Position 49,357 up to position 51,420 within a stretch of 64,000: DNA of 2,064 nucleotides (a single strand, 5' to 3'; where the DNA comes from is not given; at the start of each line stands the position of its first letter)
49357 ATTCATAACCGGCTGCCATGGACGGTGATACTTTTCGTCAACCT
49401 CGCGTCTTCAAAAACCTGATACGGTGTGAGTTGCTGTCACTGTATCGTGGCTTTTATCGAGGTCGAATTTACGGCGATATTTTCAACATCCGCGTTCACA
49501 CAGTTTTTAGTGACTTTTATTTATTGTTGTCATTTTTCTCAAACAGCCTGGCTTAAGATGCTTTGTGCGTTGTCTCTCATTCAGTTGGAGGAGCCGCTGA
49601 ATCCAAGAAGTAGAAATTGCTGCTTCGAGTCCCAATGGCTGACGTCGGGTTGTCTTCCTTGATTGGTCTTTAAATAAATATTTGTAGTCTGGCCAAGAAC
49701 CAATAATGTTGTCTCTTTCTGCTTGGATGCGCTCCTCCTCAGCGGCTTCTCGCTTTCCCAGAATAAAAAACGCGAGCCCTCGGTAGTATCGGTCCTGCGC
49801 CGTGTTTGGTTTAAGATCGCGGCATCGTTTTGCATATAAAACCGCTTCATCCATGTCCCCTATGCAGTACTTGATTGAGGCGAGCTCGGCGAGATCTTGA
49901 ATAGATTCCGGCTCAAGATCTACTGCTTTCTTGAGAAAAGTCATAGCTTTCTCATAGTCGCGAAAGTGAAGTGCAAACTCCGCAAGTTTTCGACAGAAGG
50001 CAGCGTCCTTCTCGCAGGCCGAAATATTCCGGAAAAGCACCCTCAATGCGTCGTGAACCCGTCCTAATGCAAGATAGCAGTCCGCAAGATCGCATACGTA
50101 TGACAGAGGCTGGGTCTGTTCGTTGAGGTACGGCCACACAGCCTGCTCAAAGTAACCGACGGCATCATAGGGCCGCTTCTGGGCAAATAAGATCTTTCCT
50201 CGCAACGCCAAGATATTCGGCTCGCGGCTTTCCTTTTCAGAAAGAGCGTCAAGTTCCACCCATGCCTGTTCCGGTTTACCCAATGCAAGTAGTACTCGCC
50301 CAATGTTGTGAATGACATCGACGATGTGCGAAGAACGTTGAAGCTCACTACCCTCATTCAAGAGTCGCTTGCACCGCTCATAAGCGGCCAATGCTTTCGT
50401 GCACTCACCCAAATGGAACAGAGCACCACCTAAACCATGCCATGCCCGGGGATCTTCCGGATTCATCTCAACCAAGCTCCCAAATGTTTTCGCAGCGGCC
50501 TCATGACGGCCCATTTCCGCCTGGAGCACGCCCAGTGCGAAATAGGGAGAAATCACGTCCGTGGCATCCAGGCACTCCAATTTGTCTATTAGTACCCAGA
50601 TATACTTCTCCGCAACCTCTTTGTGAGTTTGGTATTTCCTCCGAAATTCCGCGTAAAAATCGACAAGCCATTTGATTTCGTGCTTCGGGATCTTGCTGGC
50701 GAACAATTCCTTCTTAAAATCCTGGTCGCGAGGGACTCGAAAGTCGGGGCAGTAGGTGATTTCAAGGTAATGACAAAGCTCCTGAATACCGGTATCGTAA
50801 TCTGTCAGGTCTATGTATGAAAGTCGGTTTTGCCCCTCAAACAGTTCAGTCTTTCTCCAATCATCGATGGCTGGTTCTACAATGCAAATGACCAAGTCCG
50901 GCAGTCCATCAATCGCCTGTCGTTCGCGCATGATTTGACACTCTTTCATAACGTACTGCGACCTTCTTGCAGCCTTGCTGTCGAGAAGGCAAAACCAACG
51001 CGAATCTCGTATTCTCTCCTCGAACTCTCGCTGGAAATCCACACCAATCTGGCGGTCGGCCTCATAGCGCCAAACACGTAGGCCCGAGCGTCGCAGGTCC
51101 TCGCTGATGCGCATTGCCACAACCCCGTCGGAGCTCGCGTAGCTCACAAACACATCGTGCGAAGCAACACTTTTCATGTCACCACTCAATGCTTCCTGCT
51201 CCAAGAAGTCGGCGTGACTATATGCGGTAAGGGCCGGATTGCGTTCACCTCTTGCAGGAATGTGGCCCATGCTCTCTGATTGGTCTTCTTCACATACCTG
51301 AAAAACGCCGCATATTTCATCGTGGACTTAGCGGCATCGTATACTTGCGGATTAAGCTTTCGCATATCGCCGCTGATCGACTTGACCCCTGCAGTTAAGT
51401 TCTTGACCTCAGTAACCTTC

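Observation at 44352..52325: AT-rich six-gene island combining a TIR-TPR protein with three unrelated peptidases (S1, S8, C92): candidate uncharacterised conflict/defence system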

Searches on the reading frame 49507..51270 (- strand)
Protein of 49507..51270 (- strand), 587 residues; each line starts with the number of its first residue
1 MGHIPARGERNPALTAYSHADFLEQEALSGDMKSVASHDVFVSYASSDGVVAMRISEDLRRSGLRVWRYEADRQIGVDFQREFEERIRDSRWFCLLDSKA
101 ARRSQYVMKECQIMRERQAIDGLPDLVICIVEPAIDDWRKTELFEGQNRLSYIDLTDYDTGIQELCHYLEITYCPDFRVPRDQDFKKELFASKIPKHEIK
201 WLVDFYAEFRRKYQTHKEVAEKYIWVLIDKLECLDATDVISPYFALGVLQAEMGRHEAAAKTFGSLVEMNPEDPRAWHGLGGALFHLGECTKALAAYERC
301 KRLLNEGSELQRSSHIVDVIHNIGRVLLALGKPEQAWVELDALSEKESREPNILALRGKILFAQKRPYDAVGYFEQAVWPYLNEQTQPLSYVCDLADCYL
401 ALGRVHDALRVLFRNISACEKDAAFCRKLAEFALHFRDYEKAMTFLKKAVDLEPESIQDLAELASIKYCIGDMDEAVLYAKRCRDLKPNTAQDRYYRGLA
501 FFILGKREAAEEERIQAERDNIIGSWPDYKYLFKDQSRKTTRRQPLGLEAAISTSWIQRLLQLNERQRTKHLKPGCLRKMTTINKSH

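Call 4: search_protein_families(library=pfam, proteins=[window:49507-51270:-], max_evalue=0.01)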
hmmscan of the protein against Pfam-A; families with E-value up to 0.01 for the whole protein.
window:49507-51270:- (587 aa): 23 families
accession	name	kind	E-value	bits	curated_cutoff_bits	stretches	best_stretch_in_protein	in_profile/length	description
PF13432.12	TPR_16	-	7.9e-20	71.4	32.7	1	245-299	2-56/65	Tetratricopeptide repeat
PF07719.23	TPR_2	-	2.8e-19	68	27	0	274-303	1-30/34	Tetratricopeptide repeat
PF00515.34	TPR_1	-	3.4e-18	65.1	27.8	0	274-302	1-29/34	Tetratricopeptide repeat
PF13181.12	TPR_8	-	1.6e-17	62.6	25.7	0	243-273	4-34/34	Tetratricopeptide repeat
PF13676.11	TIR_2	-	6.7e-17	62.5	28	1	40-166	1-122/122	TIR domain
PF13428.12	TPR_14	-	5.3e-16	58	23.5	1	243-281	4-42/44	Tetratricopeptide repeat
PF14559.12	TPR_19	-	6.2e-16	58.9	25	1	252-299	3-50/68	Tetratricopeptide repeat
PF13424.12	TPR_12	-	4.3e-13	49.7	30.1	1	275-336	4-64/77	Tetratricopeptide repeat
PF12895.13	ANAPC3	-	3.6e-11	43.6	27.2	0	438-511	4-76/82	Anaphase-promoting complex, cyclosome, subunit 3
PF13174.12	TPR_6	-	4.2e-10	40.1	26.3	0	243-272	3-32/33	Tetratricopeptide repeat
PF13176.12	TPR_7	-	1.3e-09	37.8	27.9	0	395-416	5-26/36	Tetratricopeptide repeat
PF13371.12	TPR_9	-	4.7e-09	36.6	35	0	254-301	9-56/73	Tetratricopeptide repeat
PF13431.12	TPR_17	-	4.7e-09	36.3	24.4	0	266-290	5-29/34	Tetratricopeptide repeat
PF03704.23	BTAD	-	6.5e-09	36.7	22.1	1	246-321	68-143/146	Bacterial transcriptional activator domain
PF13414.12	TPR_11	-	9.2e-09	35.3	26.8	0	252-288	6-42/42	TPR repeat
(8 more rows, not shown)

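Call 5: search_protein_families(library=padloc, proteins=[window:49507-51270:-], max_evalue=0.01)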
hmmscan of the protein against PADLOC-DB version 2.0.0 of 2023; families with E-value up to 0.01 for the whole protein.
window:49507-51270:- (587 aa): 8 families
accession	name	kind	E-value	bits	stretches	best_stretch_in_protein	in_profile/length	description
PDLC02012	SAVED5--SAVED_TIR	-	3.2e-07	27.8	1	38-133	14-107/404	-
PDLC05062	PDC-S66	-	2.7e-06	25.1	1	31-98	142-210/282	-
PDLC00436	ThsB1|ThsB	-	0.00025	18.6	1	23-162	21-163/183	TIR-like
PDLC02403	Aga_TIR-PNTD1-PNTD2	-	0.00072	16.7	1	48-175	14-137/443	Class I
PDLC02421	Aga_TIR-PNTD1-PNTD2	-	0.0013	15.9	1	39-169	5-132/430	Class I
PDLC00728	Effector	-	0.0013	15.8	1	38-88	10-60/432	TIR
PDLC00727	Effector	-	0.0049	13.4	1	39-80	175-217/590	TIR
PDLC02013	SAVED5--SAVED_TIR_JAB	-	0.006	13.2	1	39-81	174-217/584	-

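Call 24: search_protein_families(library=ncbifam, proteins=[window:49507-51270:-], max_evalue=0.01)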
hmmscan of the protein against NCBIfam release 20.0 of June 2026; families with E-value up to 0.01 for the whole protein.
window:49507-51270:- (587 aa): 20 families
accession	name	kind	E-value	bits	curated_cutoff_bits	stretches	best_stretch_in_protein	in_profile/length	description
TIGR02917.1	PEP_TPR_lipo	equivalog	1.5e-15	56.2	312.2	1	245-492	606-838/899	XrtA/PEP-CTERM system TPR-repeat protein PrsT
NF052415.1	T3SS_chap_SctY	equivalog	6.6e-15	55.5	70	2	246-306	12-72/106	type III secretion apparatus assembly chaperone SctY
TIGR02552.1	LcrH_SycD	equivalog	1.9e-14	53.5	104.8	1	252-359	30-128/136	SycD/LcrH family type III secretion system chaperone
NF040959.1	MamA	equivalog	4.1e-13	49.2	200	2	394-502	76-182/204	magnetosome protein MamA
TIGR02521.1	type_IV_pilW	equivalog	1.7e-11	44.2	154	2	358-484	106-230/234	type IV pilus biogenesis/stability protein PilW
NF033762.1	social_mot_Tgl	equivalog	1.8e-07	30.8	225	1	363-515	78-228/252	social motility TPR repeat lipoprotein Tgl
TIGR00540.1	TPR_hemY_coli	hypoth_equivalog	1.8e-07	30.3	142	0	294-375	130-210/385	heme biosynthesis-associated TPR protein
TIGR00990.1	3a0801s09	subfamily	1.5e-06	27.2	757.25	0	437-499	345-407/615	mitochondrial import receptor subunit TOM70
NF047371.1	FlcA_CTERM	equivalog_domain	1.6e-05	23.6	300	0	246-308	479-541/646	periplasmic flagellar collar protein FlcA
NF040561.1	PrimPol_Msp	equivalog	3.9e-05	22.4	200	0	407-491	9-85/515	CRISPR-associated primase-polymerase type A1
NF033920.0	C39_PA2778_fam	equivalog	5.4e-05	22.7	150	0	241-302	191-252/255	PA2778 family cysteine peptidase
NF009037.0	PRK12370.1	equivalog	9.2e-05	21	589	1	439-511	320-392/553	HilA/EilA family virulence transcriptional regulator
TIGR04510.1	mod_pep_cyc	subfamily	0.00014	20.5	400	0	249-353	476-572/814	putative peptide modification system cyclase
NF008757.0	PRK11788.1-5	equivalog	0.00026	20.2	363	0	418-488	175-245/388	lipopolysaccharide assembly protein LapB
TIGR02795.1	tol_pal_ybgF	equivalog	0.00036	21.1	90.1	0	249-344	11-103/119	tol-pal system protein YbgF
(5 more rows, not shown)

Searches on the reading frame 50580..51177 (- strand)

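Call 59: search_solved_structures(query=window:50580-51177:-, max_evalue=1, show_alignments=3)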
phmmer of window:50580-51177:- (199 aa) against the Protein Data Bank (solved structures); distinct sequences matched with E-value up to 1: 4.
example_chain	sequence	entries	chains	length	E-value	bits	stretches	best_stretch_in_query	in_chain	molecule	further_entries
7uwg_A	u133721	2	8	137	0.0029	20.5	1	5-67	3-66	Molecular chaperone Tir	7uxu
8g83_A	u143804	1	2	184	0.0091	18.8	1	5-66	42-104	NAD(+) hydrolase AbTIR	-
7uxr_A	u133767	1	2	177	0.0094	18.8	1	5-74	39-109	TIR domain protein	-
3h16_A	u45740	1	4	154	0.069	16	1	3-80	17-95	TIR protein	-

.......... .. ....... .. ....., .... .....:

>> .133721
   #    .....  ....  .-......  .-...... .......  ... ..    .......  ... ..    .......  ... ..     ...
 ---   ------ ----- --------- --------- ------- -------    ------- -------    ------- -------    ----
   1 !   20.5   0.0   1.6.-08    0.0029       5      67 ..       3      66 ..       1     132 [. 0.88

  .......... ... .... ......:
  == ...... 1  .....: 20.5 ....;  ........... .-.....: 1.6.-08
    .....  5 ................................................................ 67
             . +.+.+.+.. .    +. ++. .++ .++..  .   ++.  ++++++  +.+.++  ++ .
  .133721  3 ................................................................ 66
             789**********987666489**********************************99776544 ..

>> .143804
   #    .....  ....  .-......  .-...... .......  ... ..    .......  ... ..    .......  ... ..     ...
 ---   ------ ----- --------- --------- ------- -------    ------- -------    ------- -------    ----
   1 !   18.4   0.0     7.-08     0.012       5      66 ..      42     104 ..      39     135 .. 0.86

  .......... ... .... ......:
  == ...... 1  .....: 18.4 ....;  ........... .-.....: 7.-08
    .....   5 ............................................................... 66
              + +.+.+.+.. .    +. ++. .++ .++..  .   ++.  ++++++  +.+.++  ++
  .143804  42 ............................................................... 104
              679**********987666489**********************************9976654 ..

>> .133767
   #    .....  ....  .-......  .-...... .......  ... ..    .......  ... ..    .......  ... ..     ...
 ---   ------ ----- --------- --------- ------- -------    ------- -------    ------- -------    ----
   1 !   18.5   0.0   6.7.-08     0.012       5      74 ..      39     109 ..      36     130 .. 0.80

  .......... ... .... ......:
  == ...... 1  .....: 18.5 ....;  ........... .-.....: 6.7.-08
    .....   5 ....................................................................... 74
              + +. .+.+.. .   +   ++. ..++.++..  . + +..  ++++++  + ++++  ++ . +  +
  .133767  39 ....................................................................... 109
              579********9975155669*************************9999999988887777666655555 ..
